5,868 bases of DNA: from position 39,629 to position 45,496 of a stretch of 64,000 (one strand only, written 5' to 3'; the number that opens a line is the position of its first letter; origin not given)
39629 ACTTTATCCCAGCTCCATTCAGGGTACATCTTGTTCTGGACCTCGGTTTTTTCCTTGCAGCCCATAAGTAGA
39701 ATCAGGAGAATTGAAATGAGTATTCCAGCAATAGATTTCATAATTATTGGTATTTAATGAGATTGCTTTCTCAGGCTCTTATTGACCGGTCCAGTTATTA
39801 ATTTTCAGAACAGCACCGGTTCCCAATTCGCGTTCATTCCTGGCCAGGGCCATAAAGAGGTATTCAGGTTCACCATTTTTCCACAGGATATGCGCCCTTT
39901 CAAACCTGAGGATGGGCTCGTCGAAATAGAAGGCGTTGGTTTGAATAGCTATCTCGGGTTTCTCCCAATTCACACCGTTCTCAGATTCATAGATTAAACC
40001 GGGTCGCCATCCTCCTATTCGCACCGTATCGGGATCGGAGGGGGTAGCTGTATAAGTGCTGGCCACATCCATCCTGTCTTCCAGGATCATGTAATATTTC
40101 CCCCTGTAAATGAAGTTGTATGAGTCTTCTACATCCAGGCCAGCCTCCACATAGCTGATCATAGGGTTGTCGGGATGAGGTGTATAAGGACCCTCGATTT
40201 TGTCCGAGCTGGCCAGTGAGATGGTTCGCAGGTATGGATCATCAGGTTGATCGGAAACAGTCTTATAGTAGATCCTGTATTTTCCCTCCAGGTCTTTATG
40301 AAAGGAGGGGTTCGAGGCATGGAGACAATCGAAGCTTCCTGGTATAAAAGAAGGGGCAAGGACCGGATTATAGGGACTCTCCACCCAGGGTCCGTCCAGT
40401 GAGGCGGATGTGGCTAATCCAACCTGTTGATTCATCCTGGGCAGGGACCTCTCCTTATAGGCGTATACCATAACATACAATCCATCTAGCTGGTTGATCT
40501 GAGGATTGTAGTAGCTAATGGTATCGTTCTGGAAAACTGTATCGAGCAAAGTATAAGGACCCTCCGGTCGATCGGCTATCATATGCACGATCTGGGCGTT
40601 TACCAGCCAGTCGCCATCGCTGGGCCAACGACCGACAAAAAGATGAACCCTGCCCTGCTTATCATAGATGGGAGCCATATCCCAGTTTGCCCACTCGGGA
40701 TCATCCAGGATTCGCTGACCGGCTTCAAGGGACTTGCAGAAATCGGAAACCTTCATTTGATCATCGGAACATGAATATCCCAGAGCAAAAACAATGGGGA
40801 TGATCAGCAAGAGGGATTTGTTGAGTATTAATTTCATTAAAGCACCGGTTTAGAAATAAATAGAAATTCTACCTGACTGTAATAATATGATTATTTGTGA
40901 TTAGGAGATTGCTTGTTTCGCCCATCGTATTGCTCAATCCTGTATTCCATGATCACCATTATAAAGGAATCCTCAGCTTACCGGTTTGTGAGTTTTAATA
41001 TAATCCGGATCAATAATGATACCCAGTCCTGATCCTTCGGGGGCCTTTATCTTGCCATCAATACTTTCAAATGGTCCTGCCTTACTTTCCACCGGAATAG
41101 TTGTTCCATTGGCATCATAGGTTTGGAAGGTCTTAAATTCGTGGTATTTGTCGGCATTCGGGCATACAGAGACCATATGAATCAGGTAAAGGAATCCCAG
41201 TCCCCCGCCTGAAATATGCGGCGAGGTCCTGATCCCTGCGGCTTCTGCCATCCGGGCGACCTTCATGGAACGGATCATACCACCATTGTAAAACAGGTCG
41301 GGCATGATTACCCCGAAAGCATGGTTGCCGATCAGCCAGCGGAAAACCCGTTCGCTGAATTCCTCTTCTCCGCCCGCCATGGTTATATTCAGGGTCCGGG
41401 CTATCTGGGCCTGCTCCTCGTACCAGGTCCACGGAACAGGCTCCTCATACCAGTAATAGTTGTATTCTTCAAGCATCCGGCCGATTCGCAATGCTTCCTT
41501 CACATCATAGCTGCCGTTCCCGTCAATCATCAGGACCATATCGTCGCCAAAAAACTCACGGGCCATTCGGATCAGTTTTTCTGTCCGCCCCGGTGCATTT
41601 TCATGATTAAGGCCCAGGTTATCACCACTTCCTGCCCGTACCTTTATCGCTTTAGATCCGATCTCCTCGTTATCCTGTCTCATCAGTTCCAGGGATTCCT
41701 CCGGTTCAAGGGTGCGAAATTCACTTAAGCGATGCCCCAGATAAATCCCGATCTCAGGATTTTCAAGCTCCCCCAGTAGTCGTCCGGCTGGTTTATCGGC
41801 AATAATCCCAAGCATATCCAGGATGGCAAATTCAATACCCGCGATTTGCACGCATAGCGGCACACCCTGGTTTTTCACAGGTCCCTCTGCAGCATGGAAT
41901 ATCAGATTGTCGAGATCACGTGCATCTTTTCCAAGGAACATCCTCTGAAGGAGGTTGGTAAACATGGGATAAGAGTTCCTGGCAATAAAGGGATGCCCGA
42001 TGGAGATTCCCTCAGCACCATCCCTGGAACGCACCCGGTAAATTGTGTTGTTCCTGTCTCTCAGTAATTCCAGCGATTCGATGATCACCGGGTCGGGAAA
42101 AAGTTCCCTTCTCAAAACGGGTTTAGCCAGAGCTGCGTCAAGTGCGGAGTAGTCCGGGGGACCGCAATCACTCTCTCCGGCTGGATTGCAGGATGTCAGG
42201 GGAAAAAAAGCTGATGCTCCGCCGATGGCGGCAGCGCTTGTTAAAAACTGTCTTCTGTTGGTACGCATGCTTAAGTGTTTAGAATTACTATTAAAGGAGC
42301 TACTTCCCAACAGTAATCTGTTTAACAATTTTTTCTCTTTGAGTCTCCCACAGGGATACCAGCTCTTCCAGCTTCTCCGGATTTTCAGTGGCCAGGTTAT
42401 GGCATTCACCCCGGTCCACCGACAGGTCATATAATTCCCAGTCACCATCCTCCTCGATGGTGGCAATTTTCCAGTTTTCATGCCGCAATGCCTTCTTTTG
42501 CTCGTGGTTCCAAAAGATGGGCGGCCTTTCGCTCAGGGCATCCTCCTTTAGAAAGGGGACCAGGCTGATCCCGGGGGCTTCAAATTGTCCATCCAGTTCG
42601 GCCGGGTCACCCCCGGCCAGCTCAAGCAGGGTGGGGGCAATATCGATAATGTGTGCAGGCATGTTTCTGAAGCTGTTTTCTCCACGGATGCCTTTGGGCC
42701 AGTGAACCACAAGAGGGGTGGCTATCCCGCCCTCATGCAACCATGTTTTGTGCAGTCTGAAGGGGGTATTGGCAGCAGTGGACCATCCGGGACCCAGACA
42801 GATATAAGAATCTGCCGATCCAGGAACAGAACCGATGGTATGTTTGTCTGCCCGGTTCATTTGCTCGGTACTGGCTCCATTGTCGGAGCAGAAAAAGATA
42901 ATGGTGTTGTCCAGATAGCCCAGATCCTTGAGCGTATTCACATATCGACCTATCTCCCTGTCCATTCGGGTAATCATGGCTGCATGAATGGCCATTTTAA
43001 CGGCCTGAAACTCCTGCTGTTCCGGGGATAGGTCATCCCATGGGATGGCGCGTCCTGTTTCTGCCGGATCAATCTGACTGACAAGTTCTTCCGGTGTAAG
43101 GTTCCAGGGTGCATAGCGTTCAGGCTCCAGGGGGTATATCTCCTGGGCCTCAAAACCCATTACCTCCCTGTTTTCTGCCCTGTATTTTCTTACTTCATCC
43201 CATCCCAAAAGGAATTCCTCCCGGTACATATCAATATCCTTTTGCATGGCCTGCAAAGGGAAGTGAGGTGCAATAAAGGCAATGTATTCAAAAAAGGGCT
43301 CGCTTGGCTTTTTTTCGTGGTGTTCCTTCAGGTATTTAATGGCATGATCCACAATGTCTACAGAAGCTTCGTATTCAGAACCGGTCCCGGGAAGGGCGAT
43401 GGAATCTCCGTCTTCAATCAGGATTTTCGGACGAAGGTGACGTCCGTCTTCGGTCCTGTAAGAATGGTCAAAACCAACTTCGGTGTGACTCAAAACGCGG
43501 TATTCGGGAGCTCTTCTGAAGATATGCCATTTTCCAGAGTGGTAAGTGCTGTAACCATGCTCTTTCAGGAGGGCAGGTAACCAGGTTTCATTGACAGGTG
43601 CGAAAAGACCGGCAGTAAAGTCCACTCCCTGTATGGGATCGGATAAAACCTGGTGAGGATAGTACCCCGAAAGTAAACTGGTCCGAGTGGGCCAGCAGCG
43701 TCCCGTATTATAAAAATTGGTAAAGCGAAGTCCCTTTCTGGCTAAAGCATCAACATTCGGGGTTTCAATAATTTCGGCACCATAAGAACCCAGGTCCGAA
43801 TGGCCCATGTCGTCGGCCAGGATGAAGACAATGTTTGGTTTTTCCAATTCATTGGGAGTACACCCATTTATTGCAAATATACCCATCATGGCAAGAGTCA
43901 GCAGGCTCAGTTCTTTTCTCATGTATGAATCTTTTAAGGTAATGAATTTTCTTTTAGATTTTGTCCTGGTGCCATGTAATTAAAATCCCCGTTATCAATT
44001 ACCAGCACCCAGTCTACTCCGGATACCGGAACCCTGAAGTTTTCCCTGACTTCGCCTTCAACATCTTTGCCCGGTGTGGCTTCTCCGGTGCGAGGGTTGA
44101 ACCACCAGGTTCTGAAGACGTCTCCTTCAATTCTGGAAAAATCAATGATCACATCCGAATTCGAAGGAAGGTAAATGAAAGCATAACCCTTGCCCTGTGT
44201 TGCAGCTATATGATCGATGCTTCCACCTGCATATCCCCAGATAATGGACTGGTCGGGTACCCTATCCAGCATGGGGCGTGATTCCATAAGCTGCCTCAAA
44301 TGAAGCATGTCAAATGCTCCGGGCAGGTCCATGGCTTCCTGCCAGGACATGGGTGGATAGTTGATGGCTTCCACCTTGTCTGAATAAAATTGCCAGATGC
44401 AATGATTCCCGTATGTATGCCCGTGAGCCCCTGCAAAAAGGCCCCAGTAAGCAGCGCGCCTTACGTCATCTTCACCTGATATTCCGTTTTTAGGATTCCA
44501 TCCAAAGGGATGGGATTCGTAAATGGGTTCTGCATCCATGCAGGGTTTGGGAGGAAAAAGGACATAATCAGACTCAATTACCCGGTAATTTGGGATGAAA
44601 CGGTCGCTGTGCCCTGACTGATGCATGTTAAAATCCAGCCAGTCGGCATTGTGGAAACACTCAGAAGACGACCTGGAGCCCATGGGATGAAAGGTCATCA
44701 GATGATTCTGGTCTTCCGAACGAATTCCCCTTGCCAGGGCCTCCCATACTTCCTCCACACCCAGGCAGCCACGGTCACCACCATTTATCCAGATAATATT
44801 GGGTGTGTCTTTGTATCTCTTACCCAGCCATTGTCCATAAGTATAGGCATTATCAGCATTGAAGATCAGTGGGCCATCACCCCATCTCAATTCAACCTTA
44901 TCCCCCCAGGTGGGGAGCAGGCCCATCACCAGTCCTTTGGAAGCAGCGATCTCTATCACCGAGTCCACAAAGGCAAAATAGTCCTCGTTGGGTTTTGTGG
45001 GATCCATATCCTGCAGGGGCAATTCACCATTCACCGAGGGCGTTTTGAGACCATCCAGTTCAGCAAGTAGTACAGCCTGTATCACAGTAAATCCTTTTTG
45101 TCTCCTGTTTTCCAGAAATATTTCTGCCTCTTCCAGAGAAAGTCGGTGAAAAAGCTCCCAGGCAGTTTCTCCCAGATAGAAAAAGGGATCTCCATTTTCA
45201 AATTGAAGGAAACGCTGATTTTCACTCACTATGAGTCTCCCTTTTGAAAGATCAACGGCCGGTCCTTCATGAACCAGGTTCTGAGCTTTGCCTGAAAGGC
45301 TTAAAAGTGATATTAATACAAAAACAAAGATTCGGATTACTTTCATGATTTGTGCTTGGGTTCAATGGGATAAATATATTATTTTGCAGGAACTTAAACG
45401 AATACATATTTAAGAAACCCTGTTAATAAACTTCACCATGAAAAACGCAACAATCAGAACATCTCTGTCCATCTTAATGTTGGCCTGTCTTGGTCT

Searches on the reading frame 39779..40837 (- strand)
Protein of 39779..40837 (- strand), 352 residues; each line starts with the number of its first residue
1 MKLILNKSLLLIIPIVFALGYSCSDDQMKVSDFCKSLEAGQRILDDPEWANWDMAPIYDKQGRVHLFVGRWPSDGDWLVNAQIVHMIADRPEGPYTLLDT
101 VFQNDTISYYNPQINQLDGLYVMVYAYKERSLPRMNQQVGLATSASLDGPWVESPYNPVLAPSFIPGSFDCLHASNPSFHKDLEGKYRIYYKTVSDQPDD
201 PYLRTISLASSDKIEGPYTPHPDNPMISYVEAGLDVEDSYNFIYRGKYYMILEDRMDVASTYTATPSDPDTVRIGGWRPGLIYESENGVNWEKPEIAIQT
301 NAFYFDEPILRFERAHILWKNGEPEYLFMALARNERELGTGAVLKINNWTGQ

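Call 30: search_protein_families(library=pfam, proteins=[window:39779-40837:-], max_evalue=0.001)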
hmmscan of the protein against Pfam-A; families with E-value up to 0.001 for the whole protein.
window:39779-40837:- (352 aa): 1 family
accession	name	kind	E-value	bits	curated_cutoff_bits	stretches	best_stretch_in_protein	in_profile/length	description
PF04616.20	Glyco_hydro_43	-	8.1e-09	35.7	32.2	1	53-160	123-230/288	Glycosyl hydrolases family 43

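Call 80: search_solved_structures(query=window:39779-40837:-, max_evalue=1, show_alignments=1)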
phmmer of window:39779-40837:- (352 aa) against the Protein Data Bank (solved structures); distinct sequences matched with E-value up to 1: 12.
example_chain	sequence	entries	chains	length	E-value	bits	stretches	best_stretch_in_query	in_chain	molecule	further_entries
3p2n_A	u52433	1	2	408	0.00031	23.3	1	92-163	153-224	3,6-anhydro-alpha-L-galactosidase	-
6ife_A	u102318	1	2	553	0.0007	22.2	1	190-229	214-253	Beta-xylosidase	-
5zqj_A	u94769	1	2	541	0.0076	18.8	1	197-229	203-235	Beta-xylosidase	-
5zqs_A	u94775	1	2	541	0.0077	18.7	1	197-229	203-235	Beta-xylosidase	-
5zqx_A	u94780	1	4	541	0.0078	18.7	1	197-229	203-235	Beta-xylosidase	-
3kst_A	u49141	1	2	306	0.021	17.3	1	111-209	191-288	Endo-1,4-beta-xylanase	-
4u6b_A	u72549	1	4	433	0.023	17.2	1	113-228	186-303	Conserved hypothetical lipoprotein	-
3r4y_A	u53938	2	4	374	0.065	15.7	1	104-163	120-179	Glycosyl hydrolase family 32, N terminal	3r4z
1yif_A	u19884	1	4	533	0.069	15.6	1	190-228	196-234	BETA-1,4-XYLOSIDASE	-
4ak7_A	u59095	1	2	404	0.13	14.7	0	105-164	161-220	ANHYDRO-ALPHA-L-GALACTOSIDASE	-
4ak5_A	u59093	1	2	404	0.13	14.7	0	105-164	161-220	ANHYDRO-ALPHA-L-GALACTOSIDASE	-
4ak6_A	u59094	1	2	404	0.13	14.7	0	105-164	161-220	ANHYDRO-ALPHA-L-GALACTOSIDASE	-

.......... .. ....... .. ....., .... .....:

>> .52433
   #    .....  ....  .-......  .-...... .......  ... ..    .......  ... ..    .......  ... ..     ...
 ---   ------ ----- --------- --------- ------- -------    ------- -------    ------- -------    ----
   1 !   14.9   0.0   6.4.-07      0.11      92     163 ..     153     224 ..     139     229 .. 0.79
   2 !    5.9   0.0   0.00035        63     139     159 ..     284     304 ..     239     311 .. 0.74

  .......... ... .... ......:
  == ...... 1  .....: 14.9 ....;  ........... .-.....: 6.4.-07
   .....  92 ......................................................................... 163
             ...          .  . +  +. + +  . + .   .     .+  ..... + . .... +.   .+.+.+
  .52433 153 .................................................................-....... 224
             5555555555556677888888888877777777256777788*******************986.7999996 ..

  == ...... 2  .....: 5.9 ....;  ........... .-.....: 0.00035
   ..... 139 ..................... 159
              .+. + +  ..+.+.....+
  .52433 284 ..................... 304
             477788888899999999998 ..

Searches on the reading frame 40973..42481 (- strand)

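Call 30: search_protein_families(library=pfam, proteins=[window:40973-42481:-], max_evalue=0.001)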
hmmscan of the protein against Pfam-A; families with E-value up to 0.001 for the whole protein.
window:40973-42481:- (502 aa): 1 family
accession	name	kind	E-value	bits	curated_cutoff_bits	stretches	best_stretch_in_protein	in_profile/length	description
PF13378.12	MR_MLE_C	-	8.1e-45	153.6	29.4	1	266-493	5-218/219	Enolase C-terminal domain-like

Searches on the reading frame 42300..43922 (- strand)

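Call 30: search_protein_families(library=pfam, proteins=[window:42300-43922:-], max_evalue=0.001)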
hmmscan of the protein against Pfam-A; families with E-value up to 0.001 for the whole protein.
window:42300-43922:- (540 aa): 2 families
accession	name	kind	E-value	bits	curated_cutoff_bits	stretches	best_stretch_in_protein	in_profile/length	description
PF00884.28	Sulfatase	-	9.3e-51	173.4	25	1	29-437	1-300/301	Sulfatase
PF16347.10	SGSH_C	-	3.6e-12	47.1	29.3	1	391-514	7-135/154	N-sulphoglucosamine sulphohydrolase, C-terminal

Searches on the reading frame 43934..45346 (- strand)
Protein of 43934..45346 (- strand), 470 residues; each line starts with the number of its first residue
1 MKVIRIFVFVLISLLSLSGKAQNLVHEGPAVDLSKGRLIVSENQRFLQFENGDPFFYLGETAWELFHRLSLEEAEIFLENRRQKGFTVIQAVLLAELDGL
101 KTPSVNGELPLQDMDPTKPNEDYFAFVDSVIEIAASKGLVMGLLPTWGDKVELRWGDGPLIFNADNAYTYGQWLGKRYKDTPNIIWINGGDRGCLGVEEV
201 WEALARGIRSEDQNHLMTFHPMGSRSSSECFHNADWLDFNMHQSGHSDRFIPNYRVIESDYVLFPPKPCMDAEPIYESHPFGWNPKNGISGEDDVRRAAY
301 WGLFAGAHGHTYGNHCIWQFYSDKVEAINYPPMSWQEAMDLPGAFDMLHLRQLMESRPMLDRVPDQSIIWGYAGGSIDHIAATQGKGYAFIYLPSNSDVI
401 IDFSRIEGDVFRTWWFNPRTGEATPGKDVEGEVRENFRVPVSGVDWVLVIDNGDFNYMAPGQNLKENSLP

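Call 30: search_protein_families(library=pfam, proteins=[window:43934-45346:-], max_evalue=0.001)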
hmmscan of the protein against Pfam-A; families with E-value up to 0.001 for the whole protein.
window:43934-45346:- (470 aa): 2 families
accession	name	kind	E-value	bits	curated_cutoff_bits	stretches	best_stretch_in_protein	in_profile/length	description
PF13204.13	Apiosidase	-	4.3e-116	388.4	26.5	1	41-360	1-319/320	Apiosidase-like, catalytic domain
PF12904.13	Collagen_bind_2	-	1.5e-21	76.4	22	1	363-451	1-92/92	Putative collagen-binding domain of a collagenase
